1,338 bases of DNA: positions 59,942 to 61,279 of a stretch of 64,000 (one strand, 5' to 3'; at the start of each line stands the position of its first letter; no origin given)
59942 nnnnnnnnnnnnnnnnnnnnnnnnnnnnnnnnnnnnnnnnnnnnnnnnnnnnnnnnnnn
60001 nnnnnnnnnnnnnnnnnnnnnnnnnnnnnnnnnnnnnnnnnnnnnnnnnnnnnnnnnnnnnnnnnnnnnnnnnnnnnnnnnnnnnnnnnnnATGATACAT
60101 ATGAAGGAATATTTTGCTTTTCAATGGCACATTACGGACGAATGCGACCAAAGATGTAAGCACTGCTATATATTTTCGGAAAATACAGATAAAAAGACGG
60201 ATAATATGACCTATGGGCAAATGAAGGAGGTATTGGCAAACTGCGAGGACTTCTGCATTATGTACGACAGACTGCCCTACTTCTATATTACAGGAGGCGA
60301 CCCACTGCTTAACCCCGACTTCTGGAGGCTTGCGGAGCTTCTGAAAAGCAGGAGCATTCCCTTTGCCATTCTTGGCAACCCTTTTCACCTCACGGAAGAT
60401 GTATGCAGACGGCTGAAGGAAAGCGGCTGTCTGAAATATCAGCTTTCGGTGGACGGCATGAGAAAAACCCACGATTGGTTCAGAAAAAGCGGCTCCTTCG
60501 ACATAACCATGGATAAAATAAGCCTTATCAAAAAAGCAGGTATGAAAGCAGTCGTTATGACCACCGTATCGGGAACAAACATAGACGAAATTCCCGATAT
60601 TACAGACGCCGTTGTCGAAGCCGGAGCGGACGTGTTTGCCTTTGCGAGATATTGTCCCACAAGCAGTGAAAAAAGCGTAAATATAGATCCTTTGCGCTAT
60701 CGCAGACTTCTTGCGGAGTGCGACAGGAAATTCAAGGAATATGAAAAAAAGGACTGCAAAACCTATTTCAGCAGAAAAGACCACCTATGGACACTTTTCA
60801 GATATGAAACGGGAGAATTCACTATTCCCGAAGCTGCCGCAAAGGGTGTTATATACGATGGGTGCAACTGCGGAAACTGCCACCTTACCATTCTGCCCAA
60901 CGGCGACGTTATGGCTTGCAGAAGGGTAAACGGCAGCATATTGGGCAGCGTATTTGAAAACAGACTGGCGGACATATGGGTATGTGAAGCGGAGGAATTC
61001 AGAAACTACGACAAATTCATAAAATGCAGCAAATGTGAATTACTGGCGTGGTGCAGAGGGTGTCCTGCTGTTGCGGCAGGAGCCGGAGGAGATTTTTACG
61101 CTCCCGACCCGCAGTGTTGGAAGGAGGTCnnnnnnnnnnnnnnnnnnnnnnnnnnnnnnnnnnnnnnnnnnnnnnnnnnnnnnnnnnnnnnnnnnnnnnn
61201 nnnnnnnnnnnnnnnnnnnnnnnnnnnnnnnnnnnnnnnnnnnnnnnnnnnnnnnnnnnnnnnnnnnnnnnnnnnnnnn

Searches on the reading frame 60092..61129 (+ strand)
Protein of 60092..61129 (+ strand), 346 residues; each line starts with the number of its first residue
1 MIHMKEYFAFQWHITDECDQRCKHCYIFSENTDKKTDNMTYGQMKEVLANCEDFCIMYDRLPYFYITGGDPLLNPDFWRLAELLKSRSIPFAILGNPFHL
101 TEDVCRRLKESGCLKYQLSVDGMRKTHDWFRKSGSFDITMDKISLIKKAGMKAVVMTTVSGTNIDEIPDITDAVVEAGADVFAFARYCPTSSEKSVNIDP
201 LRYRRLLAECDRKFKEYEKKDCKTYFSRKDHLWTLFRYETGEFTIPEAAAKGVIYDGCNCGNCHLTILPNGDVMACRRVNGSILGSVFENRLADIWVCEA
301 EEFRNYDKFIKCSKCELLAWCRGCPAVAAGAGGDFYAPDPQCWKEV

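Call 3: search_protein_families(library=ncbifam, proteins=[window:60092-61129:+], max_evalue=0.01)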
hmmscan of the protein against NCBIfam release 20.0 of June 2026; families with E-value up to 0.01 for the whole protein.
window:60092-61129:+ (346 aa): 59 families (the best 25 are shown)
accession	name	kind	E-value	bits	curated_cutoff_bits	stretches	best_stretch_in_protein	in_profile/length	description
TIGR04340.1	rSAM_ACGX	hypoth_equivalog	2.5e-172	572.8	400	1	6-346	1-341/341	radical SAM/SPASM domain protein, ACGX system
TIGR04082.1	rSAM_for_selen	equivalog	3e-50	171.4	350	1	6-342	197-515/516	thio(seleno)oxazole modification radical SAM maturase SbtM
TIGR04545.1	rSAM_ahbD_hemeb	equivalog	5.9e-37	127.9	500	1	11-343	3-336/339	heme b synthase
TIGR04053.2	TIGR04053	equivalog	2.8e-34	119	395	2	8-183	8-182/366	TIGR04053 family radical SAM/SPASM domain-containing protein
TIGR04055.1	rSAM_NirJ2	equivalog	7.2e-30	104.6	500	1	11-342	3-322/326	putative heme d1 biosynthesis radical SAM protein NirJ2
TIGR04051.1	rSAM_NirJ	equivalog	2.5e-29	102.3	515.45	1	12-343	6-347/354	heme d1 biosynthesis radical SAM protein NirJ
TIGR04347.1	pseudo_SAM_Halo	equivalog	3e-29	102.5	525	1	11-343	41-384/390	TIGR04347 family pseudo-SAM/SPASM protein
TIGR04546.1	rSAM_ahbC_deAc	equivalog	7.3e-27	94.1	650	2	11-176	42-202/390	12,18-didecarboxysiroheme deacetylase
TIGR04054.1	rSAM_NirJ1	equivalog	1.2e-26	93.2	650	1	11-343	39-381/387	putative heme d1 biosynthesis radical SAM protein NirJ1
TIGR04250.1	SCM_rSAM_ScmE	equivalog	2.3e-24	86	400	2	13-176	8-167/358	SynChlorMet cassette radical SAM/SPASM protein ScmE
TIGR04303.1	GeoRSP_rSAM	equivalog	6.1e-24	85.2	400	1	8-343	5-325/325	GeoRSP system radical SAM/SPASM protein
TIGR03962.1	mycofact_rSAM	equivalog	1.3e-23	83.7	265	1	10-344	14-333/339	mycofactocin radical SAM maturase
TIGR04133.1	rSAM_w_lipo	hypoth_equivalog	1.1e-21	77.2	425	1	9-324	25-330/350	TIGR04133 family radical SAM/SPASM protein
TIGR04251.1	SCM_rSAM_ScmF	equivalog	6.2e-18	65.3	400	1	12-194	8-189/353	SynChlorMet cassette radical SAM/SPASM protein ScmF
NF047865.1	rSAM_PapB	equivalog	3e-17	62.9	340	1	11-338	6-330/330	PapB family radical SAM/SPASM ranthipeptide maturase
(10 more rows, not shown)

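Call 4: search_protein_families(library=pfam, proteins=[window:60092-61129:+], max_evalue=0.01)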
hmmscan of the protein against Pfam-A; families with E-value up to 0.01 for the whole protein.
window:60092-61129:+ (346 aa): 3 families
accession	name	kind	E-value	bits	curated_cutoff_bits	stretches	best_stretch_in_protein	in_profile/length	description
PF04055.27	Radical_SAM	-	1.7e-22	80.8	29.5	1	14-172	3-164/166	Radical SAM superfamily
PF13186.11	SPASM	-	5e-08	33.6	21.5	1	258-324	1-66/67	Iron-sulfur cluster-binding domain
PF13353.11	Fer4_12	-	0.00046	20.9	22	1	16-85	13-75/137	4Fe-4S single cluster domain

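Call 11: list_cluster_members(proteins=[P0001, window:60092-61129:+])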
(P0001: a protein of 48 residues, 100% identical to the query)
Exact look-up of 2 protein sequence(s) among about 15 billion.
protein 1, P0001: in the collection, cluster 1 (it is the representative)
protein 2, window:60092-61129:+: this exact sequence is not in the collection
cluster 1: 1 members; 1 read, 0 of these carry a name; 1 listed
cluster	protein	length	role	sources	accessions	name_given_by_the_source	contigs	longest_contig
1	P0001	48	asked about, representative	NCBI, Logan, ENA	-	-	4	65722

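Call 16: find_related_loci(query=window:60092-61129:+, collection=genome_contigs, flank=5000)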
Query window:60092-61129:+ (346 aa) in genome_contigs; peptide patterns used: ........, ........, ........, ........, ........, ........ (x = any residue, [..] = any of these).
599 stretches matched a pattern (row limit reached: there are more); 561 encode a relative of the query (tblastn E <= 1e-3); the best 80 are kept; 80 distinct loci.
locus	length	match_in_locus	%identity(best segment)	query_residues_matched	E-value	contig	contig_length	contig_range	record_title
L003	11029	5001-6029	75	4-346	0e+0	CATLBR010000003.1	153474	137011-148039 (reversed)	MAG TPA_asm: uncultured Hungatella sp. isolate MGG03602_1680015492 genome assembly, contig: ERR2844015_219, whole genome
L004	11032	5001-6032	73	3-346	0e+0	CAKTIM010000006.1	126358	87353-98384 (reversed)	MAG: uncultured Oscillospiraceae bacterium isolate REFINED_METABAT215_TOP10_CONTIGS_1500_ASSEMBLY_K77_MERGED__Hadza_PheC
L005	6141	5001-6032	72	3-346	0e+0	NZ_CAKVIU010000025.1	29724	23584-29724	MAG: uncultured Catenibacterium sp. isolate REFINED_METABAT215_TOP10_CONTIGS_1500_ASSEMBLY_K77_MERGED__Hadza_MoBio_hadza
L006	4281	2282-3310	73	4-346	0e+0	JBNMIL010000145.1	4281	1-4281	MAG: Angelakisella sp. isolate CM_BacAng2251.97 k141_223562_length_4281_cov_10.0000, whole genome shotgun sequence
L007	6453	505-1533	73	4-346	0e+0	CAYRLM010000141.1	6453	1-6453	MAG TPA_asm: uncultured Ruminococcus sp. isolate SRP222552_co1_130 genome assembly, contig: NODE_13829_length_6453_cov_1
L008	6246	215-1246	72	3-346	0e+0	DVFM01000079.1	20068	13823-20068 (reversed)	MAG TPA_asm: Candidatus Merdivicinus intestinavium isolate CHK188-1901 CHK188__C182440_L20068_ERR3414583, whole genome s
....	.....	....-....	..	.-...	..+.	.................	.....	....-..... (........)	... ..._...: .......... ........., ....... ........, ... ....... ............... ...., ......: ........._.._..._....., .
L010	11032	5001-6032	72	3-346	0e+0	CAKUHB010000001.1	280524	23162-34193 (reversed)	MAG: uncultured Oscillospiraceae bacterium isolate REFINED_METABAT215_TOP10_CONTIGS_1500_ASSEMBLY_K77_MERGED__Hadza_PheC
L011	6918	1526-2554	72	4-346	0e+0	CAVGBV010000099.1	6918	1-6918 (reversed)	Alloprevotella sp. isolate G02620-L1_cleanbin_000013 genome assembly, contig: Spades_G02620-L1_contig_4384, whole genome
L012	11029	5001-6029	73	4-346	0e+0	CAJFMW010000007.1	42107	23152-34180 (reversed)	uncultured Eisenbergiella sp. isolate Chicken_7_mag_62 genome assembly, contig: MAGpy_11413_7_idba_bin_62_fascaffold_126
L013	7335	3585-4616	72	3-346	0e+0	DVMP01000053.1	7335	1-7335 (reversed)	MAG TPA_asm: Candidatus Allocopromorpha excrementigallinarum isolate ChiHcec3-6078 ChiHcec3__C106030_L7335_SRR6323320, w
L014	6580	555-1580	73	5-346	4e-180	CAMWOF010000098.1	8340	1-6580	MAG TPA_asm: uncultured Clostridiaceae bacterium isolate SRR14411311_bin.1_metawrap_v1.3_MAG genome assembly, contig: NO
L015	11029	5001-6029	73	4-346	7e-180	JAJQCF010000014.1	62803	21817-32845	MAG: Oscillospiraceae bacterium isolate C.6_5 NODE_80_length_62803_cov_20.724740, whole genome shotgun sequence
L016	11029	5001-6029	72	4-346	8e-180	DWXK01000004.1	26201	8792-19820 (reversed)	MAG TPA_asm: Candidatus Mediterraneibacter intestinavium isolate ChiBcec12-2655 ChiBcec12__C3259_L26201_SAMN08010098, wh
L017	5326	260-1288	72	4-346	0e+0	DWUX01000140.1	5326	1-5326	MAG TPA_asm: Candidatus Blautia stercoripullorum isolate ChiW19-6364 ChiW19__C70610_L5326_SAMN06858702, whole genome sho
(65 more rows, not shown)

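Call 22: search_solved_structures(query=window:60092-61129:+, max_evalue=0.001)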
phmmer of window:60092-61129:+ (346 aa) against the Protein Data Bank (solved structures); distinct sequences matched with E-value up to 0.001: 5.
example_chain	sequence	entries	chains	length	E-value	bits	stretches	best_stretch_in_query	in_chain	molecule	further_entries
6efn_A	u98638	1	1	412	1.7e-11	47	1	14-186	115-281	Sporulation killing factor maturation protein SkfB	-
5wgg_A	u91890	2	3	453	2e-09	40.2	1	10-325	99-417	Radical SAM domain protein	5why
7vob_C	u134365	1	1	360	8.4e-07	31.5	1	61-182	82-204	Cytosylglucuronate decarboxylase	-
7voc_C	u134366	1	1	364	8.7e-07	31.5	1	61-182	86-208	Cytosylglucuronate decarboxylase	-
5v1q_A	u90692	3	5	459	0.00021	23.6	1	46-324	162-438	Radical SAM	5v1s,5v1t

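Call 42: search_protein_representatives(protein=window:60092-61129:+)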
Query: 346 residues. Proteins with E-value up to 0.001 (for the whole library): 18251; up to 1e-10: 4245; up to 1e-30: 354. The best 150 are listed.
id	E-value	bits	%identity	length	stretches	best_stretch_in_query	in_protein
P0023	4.5e-119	414.1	54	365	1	8-344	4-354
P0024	1.9e-116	405.5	67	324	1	4-250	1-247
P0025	1.3e-101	356.7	68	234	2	170-346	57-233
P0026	1.7e-100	353.0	51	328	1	10-346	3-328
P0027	1.3e-97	343.5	62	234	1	123-344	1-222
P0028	1.1e-95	337.2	73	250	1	4-195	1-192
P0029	9.5e-94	330.8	45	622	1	5-344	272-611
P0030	2.3e-93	329.5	45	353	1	5-344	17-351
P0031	1.7e-92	326.7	46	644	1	2-345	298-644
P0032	2.9e-91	322.6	48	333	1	6-345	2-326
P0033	1.5e-90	320.3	68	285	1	96-299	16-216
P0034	2.6e-85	303.0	68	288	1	166-346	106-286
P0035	4.7e-85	302.2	43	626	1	9-346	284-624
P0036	4.9e-85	302.1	44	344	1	4-344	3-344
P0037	6.8e-85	301.7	43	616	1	8-344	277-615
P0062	8.3e-70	252.0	40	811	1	8-346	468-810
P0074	2.9e-64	233.8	36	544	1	4-343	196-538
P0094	5.0e-58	213.3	34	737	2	7-344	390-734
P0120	1.5e-53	198.5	33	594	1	6-343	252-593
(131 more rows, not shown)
